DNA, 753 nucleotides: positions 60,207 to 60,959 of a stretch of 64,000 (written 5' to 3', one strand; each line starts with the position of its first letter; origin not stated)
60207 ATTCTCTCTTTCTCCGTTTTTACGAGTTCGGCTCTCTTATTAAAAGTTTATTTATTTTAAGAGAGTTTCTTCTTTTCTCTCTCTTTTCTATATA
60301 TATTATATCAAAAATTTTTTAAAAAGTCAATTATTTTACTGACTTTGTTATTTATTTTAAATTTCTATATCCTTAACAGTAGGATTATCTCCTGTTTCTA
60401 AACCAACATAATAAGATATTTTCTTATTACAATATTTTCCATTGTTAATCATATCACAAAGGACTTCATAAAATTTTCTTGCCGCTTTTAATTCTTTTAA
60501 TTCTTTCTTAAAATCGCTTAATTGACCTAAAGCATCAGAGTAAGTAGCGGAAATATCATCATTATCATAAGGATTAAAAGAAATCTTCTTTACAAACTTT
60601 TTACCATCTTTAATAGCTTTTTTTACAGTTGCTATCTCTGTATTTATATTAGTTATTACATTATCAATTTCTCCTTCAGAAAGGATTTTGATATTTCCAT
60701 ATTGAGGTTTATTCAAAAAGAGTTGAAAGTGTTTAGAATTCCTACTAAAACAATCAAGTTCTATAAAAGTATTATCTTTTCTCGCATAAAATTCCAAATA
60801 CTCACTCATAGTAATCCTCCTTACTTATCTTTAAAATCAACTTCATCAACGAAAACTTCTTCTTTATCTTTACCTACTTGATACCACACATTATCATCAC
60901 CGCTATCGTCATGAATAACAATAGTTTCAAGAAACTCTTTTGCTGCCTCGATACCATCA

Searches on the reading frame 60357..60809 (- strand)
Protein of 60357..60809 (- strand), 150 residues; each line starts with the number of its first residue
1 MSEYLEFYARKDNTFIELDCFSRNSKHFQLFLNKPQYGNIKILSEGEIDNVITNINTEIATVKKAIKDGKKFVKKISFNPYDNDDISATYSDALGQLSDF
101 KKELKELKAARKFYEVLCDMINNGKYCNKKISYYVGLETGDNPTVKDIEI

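Call 36: search_protein_families(library=pfam, proteins=[window:60357-60809:-], max_evalue=0.01)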
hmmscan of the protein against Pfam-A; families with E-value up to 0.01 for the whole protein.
window:60357-60809:- (150 aa): 0 families

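Call 73: search_protein_families(library=phrogs, proteins=[window:60357-60809:-], max_evalue=0.001)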
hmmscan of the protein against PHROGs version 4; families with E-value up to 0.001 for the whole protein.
window:60357-60809:- (150 aa): 1 family
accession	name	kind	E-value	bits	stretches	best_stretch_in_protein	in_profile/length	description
phrog_257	-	tail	0.00077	19.7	1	41-103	136-199/508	minor tail protein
